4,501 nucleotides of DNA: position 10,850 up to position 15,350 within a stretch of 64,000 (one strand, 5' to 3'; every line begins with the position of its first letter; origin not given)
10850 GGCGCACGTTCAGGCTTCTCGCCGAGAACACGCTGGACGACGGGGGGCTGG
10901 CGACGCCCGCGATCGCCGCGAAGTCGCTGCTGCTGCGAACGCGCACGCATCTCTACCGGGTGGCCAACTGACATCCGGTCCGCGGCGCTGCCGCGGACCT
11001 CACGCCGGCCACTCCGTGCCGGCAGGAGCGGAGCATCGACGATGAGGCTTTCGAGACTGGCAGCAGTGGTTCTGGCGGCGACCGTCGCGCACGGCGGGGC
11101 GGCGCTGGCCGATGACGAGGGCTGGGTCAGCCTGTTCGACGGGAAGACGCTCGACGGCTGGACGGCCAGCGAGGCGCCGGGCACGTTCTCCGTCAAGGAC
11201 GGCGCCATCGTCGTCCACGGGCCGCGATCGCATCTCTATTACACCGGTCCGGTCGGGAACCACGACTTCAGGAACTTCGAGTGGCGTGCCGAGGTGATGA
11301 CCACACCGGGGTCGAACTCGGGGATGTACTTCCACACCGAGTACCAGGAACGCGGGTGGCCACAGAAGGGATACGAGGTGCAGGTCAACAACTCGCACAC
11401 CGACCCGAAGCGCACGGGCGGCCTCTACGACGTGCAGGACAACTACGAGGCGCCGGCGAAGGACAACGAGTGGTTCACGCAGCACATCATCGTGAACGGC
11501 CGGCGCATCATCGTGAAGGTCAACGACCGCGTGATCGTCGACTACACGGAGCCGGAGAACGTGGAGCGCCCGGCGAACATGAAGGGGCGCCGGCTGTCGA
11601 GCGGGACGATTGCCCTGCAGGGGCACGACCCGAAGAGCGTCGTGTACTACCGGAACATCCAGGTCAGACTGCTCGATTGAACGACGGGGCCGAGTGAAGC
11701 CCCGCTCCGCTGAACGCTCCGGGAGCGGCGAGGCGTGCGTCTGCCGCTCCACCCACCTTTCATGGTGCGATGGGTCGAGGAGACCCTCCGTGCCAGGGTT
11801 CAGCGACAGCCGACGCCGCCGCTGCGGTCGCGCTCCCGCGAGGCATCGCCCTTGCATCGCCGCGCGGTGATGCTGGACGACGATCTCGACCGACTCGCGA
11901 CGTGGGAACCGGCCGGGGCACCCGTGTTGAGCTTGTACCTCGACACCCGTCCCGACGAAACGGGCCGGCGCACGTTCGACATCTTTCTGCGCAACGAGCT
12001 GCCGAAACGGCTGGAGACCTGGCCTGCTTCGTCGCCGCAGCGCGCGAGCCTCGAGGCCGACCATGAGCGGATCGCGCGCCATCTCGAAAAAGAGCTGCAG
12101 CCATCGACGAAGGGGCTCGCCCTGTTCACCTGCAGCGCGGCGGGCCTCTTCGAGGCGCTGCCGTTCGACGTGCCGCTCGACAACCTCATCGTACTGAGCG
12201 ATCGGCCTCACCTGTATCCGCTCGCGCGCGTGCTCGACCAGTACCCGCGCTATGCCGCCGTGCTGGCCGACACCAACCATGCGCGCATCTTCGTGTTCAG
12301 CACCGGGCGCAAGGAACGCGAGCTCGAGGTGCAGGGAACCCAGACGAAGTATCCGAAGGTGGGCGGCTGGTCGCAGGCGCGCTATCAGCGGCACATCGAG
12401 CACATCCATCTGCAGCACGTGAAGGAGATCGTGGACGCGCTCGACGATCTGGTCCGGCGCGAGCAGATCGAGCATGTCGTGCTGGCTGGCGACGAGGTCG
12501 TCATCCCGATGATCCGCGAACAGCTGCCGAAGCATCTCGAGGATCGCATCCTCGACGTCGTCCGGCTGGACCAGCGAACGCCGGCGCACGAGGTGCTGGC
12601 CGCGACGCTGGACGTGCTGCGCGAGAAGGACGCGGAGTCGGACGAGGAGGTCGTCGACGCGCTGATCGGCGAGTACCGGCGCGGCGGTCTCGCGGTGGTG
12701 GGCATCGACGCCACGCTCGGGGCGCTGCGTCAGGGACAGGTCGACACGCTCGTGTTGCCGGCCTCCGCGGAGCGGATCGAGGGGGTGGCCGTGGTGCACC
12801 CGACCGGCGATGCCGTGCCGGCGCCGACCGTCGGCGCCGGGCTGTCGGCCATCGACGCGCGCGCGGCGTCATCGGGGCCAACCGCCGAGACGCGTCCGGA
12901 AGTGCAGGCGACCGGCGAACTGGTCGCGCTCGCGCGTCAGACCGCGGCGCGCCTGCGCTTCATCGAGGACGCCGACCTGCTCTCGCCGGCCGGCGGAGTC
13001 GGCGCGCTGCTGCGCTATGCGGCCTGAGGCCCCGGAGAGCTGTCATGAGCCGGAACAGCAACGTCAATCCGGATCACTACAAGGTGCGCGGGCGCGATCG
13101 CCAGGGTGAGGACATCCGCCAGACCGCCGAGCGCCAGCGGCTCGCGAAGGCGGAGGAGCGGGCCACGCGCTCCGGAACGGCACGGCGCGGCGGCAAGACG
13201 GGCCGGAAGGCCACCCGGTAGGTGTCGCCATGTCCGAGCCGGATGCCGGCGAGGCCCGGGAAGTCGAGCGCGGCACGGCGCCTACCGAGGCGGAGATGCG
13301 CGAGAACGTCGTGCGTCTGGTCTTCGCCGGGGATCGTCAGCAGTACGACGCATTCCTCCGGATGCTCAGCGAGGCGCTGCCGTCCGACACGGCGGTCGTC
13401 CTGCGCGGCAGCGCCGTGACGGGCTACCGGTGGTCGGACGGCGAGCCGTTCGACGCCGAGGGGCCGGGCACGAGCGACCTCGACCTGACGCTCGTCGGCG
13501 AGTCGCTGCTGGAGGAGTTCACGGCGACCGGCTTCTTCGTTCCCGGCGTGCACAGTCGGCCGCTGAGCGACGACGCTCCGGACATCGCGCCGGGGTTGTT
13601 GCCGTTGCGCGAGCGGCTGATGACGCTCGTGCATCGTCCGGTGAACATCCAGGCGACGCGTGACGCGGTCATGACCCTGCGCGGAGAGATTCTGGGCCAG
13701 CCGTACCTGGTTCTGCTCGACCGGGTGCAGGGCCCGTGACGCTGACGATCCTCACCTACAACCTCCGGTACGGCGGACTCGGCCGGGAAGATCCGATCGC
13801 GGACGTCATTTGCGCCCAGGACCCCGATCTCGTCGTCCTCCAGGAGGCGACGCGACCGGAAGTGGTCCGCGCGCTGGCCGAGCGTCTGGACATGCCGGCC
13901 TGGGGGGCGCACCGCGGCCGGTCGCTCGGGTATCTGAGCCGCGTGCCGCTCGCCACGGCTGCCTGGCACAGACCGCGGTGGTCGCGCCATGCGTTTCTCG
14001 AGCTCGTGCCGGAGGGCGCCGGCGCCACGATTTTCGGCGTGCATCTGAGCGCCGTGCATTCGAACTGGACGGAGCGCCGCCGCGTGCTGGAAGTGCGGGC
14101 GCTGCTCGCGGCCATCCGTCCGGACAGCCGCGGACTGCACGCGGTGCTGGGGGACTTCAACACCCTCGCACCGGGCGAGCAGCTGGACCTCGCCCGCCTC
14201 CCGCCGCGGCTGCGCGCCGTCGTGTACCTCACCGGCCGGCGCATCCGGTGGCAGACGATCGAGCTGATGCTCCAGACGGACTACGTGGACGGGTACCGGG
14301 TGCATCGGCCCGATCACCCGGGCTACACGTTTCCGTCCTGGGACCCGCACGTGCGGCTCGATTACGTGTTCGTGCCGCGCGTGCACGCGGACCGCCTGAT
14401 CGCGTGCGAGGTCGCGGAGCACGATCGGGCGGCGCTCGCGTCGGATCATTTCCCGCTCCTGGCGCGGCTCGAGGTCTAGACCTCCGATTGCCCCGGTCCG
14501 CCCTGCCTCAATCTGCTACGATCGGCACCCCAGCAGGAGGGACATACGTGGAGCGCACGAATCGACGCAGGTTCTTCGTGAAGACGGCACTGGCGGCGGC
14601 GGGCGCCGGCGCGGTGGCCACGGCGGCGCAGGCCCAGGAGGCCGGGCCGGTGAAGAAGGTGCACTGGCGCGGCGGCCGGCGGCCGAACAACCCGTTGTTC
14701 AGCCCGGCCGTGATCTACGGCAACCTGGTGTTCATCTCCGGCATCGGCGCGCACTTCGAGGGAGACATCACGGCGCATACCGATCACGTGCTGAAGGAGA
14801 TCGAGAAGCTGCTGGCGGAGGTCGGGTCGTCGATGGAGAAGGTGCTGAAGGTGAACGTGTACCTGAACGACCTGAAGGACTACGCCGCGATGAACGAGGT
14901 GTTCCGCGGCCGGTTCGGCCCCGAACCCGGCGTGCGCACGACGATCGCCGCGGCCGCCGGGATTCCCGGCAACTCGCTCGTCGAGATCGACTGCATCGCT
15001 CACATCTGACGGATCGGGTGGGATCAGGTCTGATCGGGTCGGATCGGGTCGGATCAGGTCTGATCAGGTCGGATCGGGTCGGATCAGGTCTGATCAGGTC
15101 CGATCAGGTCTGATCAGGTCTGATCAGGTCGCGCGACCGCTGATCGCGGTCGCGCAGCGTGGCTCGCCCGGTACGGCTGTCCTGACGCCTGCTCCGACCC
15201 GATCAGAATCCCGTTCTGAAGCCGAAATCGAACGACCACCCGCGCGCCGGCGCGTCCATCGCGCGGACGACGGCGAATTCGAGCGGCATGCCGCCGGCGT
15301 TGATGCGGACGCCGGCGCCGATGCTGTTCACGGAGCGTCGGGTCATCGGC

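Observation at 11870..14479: eRF1/Vms1-like release-factor homolog in one operon with a minimal nucleotidyltransferase and an EEP phosphoesterase: candidate bacterial stalled-ribosome / tRNA 3'-end repair cassette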

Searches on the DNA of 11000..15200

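Call 51: search_rna_families(source=window, start=11000, end=15200, threshold=evalue, max_evalue=1)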
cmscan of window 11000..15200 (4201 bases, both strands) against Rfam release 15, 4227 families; matches with E-value up to 1: 5.
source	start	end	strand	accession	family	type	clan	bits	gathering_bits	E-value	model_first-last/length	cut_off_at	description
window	15021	15126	+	RF04070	MIR6440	Gene; miRNA;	-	31.4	95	0.0036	1-108/108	no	MIR6440 microRNA precursor family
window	15059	15118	+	RF03652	mir-2329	Gene; miRNA;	-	30.1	90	0.0039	1-66/66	no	mir-2329 microRNA precursor family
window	15083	15157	+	RF03038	nhaA-II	Cis-reg;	-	29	70.4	0.17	1-84/84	no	nhaA-II RNA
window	15048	15129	+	RF03459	mir-1890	Gene; miRNA;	-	26.9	76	0.033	1-78/78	no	mir-1890 microRNA precursor family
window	15050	15127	+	RF03939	mir-4868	Gene; miRNA;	-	23.7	70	0.12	1-78/78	no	mir-4868 microRNA precursor family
